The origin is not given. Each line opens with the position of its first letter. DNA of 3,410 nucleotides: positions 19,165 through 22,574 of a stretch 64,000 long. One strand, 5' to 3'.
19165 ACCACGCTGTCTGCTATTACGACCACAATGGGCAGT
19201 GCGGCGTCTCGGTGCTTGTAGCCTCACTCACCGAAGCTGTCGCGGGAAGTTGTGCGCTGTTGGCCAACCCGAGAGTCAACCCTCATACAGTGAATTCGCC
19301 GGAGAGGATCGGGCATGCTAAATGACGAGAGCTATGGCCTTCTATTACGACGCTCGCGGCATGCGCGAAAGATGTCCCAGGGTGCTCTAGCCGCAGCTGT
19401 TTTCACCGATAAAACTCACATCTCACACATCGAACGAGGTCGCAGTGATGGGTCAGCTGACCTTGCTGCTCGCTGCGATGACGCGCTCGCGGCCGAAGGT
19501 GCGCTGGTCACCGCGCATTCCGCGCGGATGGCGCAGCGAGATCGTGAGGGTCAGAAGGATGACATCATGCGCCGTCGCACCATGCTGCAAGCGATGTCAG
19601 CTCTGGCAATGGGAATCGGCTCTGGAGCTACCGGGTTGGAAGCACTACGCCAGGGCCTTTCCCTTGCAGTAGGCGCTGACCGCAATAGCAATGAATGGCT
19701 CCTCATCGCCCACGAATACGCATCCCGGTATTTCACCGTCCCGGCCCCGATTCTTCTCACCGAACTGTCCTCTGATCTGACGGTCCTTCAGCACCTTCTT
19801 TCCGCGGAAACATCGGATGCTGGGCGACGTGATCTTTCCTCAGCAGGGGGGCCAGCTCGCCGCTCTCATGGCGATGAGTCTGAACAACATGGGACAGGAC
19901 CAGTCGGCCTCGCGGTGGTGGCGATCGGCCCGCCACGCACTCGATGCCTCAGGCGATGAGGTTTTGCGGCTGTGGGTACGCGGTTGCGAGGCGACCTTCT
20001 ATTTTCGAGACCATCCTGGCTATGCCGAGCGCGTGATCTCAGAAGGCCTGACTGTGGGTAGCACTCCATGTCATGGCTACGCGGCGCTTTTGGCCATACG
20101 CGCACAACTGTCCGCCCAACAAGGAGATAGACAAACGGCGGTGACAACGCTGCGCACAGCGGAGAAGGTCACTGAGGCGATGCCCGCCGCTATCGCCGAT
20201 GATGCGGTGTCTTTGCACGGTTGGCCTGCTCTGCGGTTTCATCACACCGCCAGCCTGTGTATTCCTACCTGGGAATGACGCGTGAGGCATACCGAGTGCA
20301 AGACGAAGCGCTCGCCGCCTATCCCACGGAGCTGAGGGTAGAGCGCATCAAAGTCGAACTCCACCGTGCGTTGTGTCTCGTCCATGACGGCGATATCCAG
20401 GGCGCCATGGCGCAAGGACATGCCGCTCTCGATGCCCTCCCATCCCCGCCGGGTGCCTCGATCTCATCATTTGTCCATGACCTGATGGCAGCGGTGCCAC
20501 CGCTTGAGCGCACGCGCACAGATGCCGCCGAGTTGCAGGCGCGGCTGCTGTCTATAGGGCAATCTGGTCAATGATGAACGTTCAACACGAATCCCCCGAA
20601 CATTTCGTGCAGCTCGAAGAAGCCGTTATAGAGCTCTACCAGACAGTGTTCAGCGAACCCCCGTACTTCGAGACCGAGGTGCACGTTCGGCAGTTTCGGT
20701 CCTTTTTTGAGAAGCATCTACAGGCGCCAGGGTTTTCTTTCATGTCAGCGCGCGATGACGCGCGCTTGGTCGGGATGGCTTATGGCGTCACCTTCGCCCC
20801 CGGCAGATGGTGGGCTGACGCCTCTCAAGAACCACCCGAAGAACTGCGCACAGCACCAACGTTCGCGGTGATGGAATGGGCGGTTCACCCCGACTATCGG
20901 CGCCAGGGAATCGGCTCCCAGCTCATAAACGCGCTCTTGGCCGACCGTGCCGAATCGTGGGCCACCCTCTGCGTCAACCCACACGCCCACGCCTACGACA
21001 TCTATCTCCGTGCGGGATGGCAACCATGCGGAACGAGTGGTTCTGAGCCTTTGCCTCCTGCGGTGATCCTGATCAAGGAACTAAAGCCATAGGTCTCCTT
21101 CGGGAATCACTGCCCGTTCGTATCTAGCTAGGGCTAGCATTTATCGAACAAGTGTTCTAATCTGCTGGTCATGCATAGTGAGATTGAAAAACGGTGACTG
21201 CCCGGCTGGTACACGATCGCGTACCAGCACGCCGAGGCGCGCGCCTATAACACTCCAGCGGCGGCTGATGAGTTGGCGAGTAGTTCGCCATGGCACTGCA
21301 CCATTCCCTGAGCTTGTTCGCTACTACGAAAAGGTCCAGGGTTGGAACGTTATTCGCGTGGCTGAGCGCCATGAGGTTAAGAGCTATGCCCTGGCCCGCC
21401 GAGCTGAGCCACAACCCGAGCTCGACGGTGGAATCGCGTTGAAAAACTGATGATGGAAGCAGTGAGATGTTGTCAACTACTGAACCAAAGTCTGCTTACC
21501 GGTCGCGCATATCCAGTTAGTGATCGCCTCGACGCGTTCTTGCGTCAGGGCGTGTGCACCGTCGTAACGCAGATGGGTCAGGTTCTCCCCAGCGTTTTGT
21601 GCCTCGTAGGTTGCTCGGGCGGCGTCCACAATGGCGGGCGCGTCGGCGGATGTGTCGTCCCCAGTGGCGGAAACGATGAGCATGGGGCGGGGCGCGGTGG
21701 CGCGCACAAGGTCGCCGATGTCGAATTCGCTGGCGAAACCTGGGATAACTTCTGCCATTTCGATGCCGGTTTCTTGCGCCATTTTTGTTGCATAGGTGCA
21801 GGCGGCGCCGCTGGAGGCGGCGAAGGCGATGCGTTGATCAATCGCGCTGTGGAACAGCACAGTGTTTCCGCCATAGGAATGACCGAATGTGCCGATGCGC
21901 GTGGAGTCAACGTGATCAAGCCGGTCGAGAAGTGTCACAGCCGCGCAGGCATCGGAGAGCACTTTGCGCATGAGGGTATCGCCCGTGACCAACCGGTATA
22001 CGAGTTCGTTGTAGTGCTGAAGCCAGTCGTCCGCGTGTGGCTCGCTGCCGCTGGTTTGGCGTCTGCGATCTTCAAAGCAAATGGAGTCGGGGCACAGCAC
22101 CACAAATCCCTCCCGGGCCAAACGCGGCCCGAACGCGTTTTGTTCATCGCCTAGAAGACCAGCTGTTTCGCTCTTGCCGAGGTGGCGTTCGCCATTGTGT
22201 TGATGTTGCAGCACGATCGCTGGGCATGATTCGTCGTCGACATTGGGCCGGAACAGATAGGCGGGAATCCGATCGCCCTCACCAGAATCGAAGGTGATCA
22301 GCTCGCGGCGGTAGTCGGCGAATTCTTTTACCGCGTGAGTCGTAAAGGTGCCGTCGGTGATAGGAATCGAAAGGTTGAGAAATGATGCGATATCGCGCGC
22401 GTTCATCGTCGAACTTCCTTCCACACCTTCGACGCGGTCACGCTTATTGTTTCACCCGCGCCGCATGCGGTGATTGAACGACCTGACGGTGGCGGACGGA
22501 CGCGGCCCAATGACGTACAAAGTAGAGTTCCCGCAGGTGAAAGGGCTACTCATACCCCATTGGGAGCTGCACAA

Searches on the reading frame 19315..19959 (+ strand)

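Call 17: search_protein_families(library=pfam, proteins=[window:19315-19959:+], max_evalue=0.001)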
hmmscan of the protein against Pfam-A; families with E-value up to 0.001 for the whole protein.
window:19315-19959:+ (214 aa): 1 family
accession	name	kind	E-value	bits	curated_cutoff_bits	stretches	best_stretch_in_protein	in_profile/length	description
PF13560.12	HTH_31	-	4.6e-10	40.1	27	1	7-65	2-61/64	Helix-turn-helix domain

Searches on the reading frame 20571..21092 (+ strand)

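Call 17: search_protein_families(library=pfam, proteins=[window:20571-21092:+], max_evalue=0.001)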
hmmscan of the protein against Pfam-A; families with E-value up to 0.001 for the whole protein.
window:20571-21092:+ (173 aa): 4 families
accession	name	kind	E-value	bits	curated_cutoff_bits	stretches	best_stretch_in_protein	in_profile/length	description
PF00583.31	Acetyltransf_1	-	5e-12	46.5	20.7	1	32-149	11-115/116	Acetyltransferase (GNAT) family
PF13508.13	Acetyltransf_7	-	1.8e-09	38.3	27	1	57-151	5-83/84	Acetyltransferase (GNAT) domain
PF13673.13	Acetyltransf_10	-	2.8e-09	37.5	23.6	1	103-155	57-112/128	Acetyltransferase (GNAT) domain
PF13527.13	Acetyltransf_9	-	3.4e-08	34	25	1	94-152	69-126/127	Acetyltransferase (GNAT) domain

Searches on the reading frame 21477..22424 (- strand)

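Call 17: search_protein_families(library=pfam, proteins=[window:21477-22424:-], max_evalue=0.001)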
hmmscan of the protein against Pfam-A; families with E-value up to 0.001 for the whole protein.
window:21477-22424:- (315 aa): 5 families
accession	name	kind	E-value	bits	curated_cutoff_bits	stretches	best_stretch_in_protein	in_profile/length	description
PF05448.18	AXE1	-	6.1e-08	32.2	21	1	150-202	151-203/321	Acetyl xylan esterase (AXE1)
PF01738.24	DLH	-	2.2e-06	27.9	21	1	92-202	27-124/217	Dienelactone hydrolase family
PF02129.25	Peptidase_S15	-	4e-05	23.9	23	1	49-221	1-142/262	X-Pro dipeptidyl-peptidase (S15 family)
PF00326.27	Peptidase_S9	-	4.6e-05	23.4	22.6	1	154-221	43-110/213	Prolyl oligopeptidase family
PF12715.13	Abhydrolase_7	-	0.00079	19.2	21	0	223-288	283-341/388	Abhydrolase family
